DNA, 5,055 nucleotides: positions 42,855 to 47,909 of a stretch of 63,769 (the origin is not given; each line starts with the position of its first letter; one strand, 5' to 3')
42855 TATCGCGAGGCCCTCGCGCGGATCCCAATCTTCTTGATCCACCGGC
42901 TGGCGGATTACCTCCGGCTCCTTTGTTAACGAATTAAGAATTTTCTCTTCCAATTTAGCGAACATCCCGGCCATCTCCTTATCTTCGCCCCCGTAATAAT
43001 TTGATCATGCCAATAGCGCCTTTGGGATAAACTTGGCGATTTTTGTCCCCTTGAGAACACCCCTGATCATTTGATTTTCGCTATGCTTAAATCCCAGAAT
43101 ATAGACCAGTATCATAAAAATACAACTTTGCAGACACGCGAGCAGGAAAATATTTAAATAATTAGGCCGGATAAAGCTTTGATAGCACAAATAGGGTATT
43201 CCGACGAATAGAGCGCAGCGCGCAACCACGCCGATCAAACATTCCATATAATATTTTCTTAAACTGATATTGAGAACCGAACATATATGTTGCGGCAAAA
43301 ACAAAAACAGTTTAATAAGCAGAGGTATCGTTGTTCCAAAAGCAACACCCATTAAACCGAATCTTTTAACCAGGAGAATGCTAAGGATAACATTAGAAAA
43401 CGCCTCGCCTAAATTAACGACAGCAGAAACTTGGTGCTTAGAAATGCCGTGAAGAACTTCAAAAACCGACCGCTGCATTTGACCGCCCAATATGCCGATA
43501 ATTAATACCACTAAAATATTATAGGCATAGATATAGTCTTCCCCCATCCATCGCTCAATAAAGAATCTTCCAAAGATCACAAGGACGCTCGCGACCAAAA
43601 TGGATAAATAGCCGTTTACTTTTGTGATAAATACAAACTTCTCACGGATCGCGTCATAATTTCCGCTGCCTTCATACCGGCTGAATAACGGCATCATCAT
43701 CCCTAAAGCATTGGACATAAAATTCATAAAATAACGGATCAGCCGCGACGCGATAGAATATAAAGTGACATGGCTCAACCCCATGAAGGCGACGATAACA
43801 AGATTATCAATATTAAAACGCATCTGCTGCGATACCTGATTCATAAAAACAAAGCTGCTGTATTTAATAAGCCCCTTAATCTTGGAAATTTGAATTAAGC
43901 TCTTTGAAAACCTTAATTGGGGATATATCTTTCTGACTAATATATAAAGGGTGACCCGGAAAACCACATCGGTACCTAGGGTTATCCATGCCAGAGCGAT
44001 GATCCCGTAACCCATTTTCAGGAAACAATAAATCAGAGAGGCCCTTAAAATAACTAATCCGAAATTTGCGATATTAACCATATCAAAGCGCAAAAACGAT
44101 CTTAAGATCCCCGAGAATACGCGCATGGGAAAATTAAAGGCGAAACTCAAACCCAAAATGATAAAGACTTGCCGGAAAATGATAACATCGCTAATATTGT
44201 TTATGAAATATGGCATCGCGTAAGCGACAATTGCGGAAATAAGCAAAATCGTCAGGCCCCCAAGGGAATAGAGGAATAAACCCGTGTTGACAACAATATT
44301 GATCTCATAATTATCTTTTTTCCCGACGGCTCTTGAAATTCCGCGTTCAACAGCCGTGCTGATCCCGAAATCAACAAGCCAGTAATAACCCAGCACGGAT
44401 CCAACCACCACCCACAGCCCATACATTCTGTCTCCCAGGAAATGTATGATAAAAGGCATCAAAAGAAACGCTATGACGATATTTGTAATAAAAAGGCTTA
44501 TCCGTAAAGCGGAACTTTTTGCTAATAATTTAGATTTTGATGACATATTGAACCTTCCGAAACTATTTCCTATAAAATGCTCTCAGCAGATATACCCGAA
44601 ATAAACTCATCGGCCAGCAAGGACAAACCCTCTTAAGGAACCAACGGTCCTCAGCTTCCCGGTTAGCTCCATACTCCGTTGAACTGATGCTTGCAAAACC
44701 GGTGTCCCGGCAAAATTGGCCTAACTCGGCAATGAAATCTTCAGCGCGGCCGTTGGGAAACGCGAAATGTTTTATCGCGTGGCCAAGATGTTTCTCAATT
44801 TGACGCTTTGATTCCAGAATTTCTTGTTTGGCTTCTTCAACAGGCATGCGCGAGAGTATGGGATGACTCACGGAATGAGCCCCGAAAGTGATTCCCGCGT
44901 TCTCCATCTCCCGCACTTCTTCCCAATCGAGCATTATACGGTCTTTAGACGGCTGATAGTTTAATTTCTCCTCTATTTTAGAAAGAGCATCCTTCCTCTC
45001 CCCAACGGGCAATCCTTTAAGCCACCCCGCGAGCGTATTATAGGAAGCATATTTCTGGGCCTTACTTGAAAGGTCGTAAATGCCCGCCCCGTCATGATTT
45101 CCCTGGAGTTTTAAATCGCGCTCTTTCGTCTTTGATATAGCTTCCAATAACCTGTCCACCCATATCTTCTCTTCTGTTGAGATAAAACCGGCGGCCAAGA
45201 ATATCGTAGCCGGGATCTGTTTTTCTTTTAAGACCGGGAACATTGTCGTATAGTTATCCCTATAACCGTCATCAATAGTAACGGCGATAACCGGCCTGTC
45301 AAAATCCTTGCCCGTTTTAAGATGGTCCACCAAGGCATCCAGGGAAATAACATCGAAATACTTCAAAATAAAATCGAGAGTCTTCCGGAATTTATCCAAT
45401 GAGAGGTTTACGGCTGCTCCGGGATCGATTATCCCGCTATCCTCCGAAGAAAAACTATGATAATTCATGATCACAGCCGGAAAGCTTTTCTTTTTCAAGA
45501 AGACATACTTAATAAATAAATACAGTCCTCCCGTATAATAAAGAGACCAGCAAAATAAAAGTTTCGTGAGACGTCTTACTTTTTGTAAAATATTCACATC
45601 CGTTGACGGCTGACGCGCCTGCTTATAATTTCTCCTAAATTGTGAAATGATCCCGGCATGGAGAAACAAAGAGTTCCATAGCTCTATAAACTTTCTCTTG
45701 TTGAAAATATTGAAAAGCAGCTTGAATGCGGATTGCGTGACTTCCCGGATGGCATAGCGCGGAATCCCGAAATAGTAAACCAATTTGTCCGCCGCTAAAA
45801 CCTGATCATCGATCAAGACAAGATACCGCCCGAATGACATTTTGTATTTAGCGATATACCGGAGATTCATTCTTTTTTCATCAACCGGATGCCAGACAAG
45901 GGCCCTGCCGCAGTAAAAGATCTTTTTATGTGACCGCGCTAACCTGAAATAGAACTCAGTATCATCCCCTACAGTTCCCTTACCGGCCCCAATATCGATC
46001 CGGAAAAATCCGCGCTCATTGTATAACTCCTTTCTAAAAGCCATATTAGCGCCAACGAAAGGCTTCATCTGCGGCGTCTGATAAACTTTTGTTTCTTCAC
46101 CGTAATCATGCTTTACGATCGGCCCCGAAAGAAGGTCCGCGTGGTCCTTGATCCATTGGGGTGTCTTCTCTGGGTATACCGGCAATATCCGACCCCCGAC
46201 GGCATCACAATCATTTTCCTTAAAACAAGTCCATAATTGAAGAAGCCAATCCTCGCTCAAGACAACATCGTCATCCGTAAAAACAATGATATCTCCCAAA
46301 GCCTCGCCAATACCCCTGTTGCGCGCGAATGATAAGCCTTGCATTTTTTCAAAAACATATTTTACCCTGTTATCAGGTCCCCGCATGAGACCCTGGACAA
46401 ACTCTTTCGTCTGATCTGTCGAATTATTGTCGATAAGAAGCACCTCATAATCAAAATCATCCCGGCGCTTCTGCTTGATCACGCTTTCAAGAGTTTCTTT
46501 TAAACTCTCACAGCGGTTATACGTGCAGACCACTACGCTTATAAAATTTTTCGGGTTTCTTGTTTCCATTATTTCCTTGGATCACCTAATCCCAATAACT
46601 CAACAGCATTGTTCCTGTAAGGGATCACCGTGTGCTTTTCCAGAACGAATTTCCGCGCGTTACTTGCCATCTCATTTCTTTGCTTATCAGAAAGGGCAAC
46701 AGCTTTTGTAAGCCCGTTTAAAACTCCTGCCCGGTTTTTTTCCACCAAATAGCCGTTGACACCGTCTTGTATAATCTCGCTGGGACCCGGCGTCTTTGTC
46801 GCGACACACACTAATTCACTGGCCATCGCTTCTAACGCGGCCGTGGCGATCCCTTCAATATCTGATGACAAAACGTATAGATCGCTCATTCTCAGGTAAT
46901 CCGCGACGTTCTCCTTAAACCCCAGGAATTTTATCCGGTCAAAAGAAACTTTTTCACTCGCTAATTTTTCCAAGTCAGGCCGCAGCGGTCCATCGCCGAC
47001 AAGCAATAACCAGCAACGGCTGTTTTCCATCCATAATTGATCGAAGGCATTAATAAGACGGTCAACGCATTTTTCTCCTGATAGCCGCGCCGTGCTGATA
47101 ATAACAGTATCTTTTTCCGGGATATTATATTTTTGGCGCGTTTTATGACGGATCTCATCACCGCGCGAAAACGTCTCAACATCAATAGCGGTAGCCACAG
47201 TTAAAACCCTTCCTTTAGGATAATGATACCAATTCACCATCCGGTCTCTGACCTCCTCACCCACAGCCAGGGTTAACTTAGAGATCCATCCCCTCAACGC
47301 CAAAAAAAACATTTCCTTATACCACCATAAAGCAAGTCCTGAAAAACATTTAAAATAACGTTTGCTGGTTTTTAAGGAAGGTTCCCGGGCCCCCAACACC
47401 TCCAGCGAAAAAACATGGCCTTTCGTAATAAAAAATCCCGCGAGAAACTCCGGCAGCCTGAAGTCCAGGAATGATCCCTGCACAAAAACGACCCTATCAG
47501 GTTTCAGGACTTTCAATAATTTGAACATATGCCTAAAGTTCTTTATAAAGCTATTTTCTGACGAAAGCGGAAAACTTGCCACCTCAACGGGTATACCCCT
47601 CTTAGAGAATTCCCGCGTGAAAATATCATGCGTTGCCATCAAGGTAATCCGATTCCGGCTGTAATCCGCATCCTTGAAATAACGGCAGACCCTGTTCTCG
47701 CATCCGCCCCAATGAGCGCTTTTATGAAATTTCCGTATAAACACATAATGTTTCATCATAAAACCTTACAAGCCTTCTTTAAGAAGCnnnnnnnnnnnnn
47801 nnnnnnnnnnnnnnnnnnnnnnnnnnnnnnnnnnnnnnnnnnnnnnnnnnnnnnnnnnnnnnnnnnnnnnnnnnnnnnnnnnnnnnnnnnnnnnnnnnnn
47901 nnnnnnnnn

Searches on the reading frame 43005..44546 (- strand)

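Call 59: search_protein_families(library=pfam, proteins=[window:43005-44546:-], max_evalue=1e-8)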
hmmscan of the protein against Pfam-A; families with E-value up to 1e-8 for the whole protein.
window:43005-44546:- (513 aa): 3 families
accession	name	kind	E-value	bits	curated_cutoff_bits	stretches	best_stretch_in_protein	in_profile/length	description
PF13440.11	Polysacc_synt_3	-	1.2e-12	48.1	23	1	65-339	27-289/293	Polysaccharide biosynthesis protein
PF01554.23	MatE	-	8.9e-11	42.2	24.9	0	234-390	3-160/161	MatE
PF01943.22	Polysacc_synt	-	2e-09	37.8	28.2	1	16-291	9-273/274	Polysaccharide biosynthesis protein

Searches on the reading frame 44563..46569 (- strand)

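Call 59: search_protein_families(library=pfam, proteins=[window:44563-46569:-], max_evalue=1e-8)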
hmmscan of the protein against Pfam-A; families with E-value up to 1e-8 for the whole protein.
window:44563-46569:- (668 aa): 4 families
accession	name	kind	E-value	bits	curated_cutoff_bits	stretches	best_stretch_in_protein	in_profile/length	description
PF00535.33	Glycos_transf_2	-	2.6e-33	115.7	23.3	1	11-185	1-166/168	Glycosyl transferase family 2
PF01522.26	Polysacc_deac_1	-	1.3e-24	86.9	23.1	1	422-612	3-111/124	Polysaccharide deacetylase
PF13641.12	Glyco_tranf_2_3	-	2.1e-18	67.6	27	1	10-227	3-211/230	Glycosyltransferase like family 2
PF13632.12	Glyco_trans_2_3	-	8.5e-10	39.2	27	1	94-242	1-137/198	Glycosyl transferase family group 2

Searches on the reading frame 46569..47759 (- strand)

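Call 59: search_protein_families(library=pfam, proteins=[window:46569-47759:-], max_evalue=1e-8)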
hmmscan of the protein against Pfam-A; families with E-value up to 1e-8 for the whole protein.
window:46569-47759:- (396 aa): 2 families
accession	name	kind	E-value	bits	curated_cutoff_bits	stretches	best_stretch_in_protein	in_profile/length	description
PF00534.26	Glycos_transf_1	-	3.3e-37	128.1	26.4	1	205-370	3-171/172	Glycosyl transferases group 1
PF13692.12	Glyco_trans_1_4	-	9.5e-28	97.7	27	1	219-342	3-127/142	Glycosyl transferases group 1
